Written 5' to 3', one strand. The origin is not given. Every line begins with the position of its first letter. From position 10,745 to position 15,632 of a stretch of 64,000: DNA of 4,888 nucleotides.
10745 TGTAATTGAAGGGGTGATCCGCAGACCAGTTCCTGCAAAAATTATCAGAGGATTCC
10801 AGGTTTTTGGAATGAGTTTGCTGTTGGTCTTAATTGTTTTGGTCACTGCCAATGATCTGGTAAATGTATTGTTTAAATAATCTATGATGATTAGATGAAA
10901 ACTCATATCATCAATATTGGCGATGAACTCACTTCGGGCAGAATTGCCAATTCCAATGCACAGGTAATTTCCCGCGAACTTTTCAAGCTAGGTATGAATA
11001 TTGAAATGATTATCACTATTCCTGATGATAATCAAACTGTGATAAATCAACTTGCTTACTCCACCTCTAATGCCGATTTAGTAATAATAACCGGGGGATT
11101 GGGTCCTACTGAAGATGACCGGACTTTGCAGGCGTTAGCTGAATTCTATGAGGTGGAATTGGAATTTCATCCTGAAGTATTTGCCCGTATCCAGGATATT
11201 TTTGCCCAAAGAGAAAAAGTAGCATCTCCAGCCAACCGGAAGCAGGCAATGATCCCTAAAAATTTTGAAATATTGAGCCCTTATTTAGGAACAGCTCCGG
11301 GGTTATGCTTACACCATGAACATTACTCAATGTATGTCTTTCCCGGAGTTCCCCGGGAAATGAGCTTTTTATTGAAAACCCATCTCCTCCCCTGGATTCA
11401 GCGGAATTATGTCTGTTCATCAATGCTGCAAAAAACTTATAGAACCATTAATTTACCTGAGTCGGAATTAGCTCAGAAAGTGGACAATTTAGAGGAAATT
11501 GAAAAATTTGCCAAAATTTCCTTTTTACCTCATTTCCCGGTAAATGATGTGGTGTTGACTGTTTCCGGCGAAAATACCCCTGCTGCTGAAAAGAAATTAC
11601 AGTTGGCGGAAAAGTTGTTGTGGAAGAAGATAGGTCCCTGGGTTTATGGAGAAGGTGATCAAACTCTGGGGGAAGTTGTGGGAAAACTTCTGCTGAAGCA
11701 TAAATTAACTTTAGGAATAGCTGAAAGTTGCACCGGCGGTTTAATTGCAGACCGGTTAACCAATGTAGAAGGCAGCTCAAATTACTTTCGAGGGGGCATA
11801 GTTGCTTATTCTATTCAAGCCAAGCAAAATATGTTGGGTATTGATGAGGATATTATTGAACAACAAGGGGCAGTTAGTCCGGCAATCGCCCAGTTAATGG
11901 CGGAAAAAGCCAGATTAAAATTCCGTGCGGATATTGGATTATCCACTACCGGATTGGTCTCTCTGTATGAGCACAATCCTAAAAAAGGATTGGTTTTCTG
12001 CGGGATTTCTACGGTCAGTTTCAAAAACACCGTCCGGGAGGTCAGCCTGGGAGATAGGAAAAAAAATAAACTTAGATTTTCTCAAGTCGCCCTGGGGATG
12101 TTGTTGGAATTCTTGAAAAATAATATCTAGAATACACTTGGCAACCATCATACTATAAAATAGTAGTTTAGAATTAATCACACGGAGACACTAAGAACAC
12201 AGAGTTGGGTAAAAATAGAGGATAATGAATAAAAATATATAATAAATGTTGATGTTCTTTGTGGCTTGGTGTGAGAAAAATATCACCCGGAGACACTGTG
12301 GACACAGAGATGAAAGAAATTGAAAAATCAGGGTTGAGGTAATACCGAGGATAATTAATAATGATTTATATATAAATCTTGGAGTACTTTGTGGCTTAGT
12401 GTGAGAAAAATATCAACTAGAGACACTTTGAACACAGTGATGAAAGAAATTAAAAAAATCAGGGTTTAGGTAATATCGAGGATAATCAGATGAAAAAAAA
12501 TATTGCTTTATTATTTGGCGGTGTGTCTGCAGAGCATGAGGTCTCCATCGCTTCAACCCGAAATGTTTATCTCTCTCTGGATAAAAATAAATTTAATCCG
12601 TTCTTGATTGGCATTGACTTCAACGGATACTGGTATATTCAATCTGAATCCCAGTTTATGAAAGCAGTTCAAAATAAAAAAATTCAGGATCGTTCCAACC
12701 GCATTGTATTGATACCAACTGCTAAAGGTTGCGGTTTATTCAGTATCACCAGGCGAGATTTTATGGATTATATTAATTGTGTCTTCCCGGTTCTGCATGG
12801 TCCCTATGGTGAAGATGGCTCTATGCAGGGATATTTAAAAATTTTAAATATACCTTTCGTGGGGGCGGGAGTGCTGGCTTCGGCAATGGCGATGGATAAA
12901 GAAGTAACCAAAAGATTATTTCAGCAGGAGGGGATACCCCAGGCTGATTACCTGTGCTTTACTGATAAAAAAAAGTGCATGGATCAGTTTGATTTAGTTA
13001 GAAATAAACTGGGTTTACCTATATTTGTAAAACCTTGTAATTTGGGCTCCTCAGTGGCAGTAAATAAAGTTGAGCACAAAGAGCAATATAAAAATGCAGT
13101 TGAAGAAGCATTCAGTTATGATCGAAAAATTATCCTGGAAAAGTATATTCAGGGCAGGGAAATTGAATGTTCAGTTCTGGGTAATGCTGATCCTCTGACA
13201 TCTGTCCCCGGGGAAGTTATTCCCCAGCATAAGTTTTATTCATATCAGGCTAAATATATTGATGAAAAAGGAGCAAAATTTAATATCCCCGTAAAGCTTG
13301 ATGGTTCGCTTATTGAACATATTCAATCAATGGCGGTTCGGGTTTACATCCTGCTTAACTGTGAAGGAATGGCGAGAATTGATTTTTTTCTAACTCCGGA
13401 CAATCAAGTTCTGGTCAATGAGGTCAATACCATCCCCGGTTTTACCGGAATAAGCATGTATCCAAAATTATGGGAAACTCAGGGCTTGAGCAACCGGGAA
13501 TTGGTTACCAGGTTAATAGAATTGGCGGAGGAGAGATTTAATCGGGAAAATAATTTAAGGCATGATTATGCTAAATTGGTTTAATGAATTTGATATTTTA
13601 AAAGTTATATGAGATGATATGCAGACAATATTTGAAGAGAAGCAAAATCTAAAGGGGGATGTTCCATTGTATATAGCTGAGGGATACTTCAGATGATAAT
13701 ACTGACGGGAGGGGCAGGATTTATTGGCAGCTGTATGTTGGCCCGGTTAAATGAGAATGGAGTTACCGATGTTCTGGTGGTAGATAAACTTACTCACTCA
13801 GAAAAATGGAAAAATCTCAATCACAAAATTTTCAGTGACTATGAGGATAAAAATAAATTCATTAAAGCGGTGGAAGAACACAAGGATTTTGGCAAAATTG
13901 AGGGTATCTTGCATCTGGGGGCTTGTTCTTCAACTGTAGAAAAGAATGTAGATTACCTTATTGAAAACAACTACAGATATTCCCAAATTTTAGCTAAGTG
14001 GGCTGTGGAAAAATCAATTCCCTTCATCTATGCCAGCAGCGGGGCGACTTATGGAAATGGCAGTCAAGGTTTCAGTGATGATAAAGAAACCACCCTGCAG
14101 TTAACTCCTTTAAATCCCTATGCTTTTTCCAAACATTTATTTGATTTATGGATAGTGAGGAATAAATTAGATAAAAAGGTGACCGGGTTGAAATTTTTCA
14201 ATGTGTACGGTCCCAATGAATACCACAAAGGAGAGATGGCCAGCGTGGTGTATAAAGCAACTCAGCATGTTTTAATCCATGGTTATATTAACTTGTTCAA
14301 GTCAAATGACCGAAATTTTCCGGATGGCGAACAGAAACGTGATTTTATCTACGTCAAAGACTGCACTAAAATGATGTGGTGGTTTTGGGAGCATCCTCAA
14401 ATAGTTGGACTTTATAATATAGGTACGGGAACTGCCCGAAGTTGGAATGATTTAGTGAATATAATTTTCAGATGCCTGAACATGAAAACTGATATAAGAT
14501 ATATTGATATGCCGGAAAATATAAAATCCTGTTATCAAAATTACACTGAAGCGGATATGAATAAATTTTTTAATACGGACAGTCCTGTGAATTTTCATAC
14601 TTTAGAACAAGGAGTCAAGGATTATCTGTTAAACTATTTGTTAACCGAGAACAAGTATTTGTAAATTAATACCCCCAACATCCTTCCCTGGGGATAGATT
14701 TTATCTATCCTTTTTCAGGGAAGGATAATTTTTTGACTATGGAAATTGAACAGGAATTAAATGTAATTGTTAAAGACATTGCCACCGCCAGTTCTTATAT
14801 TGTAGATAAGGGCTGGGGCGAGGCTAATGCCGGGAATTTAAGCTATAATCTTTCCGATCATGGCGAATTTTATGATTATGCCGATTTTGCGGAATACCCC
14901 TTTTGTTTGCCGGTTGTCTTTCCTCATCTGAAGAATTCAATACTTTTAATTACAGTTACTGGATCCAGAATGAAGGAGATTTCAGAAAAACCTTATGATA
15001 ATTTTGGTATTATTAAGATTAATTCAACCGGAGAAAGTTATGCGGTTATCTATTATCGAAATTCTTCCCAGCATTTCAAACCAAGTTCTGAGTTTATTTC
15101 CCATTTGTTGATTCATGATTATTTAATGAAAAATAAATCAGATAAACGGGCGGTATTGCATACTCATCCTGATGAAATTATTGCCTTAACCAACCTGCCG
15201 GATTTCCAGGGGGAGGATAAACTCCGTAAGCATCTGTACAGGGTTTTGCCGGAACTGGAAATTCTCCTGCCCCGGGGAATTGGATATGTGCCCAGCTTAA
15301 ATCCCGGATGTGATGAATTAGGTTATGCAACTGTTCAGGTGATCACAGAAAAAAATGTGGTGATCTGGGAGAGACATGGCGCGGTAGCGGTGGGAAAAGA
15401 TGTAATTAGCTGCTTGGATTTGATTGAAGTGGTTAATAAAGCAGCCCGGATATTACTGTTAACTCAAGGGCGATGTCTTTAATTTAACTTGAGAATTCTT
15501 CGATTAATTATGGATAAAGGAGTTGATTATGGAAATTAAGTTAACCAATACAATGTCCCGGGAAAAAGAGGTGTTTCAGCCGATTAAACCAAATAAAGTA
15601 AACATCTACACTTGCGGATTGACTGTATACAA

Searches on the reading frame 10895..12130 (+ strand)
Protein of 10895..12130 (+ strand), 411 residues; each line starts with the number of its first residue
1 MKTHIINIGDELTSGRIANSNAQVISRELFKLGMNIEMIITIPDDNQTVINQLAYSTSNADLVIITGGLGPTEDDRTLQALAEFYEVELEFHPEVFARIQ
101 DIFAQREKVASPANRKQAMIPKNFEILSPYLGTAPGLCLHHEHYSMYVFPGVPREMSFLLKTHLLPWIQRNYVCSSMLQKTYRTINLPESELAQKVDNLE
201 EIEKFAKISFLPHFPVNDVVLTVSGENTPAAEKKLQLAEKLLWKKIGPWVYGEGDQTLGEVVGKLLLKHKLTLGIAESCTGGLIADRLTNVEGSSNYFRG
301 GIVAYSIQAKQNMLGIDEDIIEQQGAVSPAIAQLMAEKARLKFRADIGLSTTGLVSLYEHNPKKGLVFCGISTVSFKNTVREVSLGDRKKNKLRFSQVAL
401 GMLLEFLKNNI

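Call 63: search_protein_families(library=pfam, max_evalue=0.00001, proteins=[window:10895-12130:+])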
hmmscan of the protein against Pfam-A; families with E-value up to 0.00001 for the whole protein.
window:10895-12130:+ (411 aa): 3 families
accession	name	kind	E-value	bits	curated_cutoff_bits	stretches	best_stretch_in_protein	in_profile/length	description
PF02464.23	CinA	-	2.2e-40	138.2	23.5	1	256-406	2-154/155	Competence-damaged protein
PF00994.29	MoCF_biosynth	-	1.5e-30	106.2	26.6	1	5-169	2-143/144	Probable molybdopterin binding domain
PF18146.6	CinA_KH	-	4.7e-07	30.2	27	1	179-252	1-73/73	Damage-inducible protein CinA KH domain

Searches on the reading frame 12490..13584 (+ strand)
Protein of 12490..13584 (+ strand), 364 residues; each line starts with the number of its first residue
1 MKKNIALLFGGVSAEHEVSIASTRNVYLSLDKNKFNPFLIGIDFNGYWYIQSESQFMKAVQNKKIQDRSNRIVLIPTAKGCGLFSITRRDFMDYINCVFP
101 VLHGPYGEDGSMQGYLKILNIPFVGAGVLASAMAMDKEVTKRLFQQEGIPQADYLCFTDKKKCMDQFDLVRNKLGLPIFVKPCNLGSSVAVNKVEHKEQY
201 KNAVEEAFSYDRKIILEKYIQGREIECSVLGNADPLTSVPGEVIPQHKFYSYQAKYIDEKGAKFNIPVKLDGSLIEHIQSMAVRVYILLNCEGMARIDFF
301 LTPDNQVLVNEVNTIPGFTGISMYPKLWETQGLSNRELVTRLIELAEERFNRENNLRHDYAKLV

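Call 63: search_protein_families(library=pfam, max_evalue=0.00001, proteins=[window:12490-13584:+])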
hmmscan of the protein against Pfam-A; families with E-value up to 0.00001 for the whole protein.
window:12490-13584:+ (364 aa): 5 families
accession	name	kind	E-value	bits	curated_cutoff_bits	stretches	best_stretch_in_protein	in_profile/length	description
PF07478.18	Dala_Dala_lig_C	-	2.4e-72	243.2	24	1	143-344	1-204/204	D-ala D-ala ligase C-terminus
PF01820.27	Dala_Dala_lig_N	-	3.8e-31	108.5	34.6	1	4-126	1-121/121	D-ala D-ala ligase N-terminus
PF02222.28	ATP-grasp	-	7.8e-11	42.4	27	1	143-314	2-161/179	ATP-grasp domain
PF02786.22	CPSase_L_D2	-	1.2e-06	28.7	19.8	1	161-314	24-178/211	Carbamoyl-phosphate synthase L chain, ATP binding domain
PF01071.24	GARS_A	-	4.3e-06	27.1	27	1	136-234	2-103/194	Phosphoribosylglycinamide synthetase, ATP-grasp (A) domain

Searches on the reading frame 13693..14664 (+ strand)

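Call 63: search_protein_families(library=pfam, max_evalue=0.00001, proteins=[window:13693-14664:+])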
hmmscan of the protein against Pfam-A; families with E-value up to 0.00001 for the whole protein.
window:13693-14664:+ (323 aa): 3 families
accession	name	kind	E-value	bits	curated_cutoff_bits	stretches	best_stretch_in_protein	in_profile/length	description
PF01370.27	Epimerase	-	5.8e-40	137.7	20.9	1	2-244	1-240/240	NAD dependent epimerase/dehydratase family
PF16363.11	GDP_Man_Dehyd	-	4e-22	79.6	27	1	4-294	2-300/332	GDP-mannose 4,6 dehydratase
PF01073.25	3Beta_HSD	-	9.3e-09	35.1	22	1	4-196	2-206/280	3-beta hydroxysteroid dehydrogenase/isomerase family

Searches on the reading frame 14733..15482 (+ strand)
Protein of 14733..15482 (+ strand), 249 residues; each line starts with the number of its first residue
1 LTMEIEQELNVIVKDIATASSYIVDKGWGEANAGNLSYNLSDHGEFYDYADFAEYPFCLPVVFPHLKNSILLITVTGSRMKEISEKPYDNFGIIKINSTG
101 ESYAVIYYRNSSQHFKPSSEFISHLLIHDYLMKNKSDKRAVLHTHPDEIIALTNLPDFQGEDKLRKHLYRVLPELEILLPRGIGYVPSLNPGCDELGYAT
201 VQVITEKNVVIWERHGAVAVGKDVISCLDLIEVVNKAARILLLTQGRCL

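Call 63: search_protein_families(library=pfam, max_evalue=0.00001, proteins=[window:14733-15482:+])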
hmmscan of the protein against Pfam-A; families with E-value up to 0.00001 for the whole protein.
window:14733-15482:+ (249 aa): 1 family
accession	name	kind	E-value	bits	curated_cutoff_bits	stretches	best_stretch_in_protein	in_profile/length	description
PF00596.27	Aldolase_II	-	2e-23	83.6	22.2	1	15-242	2-183/183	Class II Aldolase and Adducin N-terminal domain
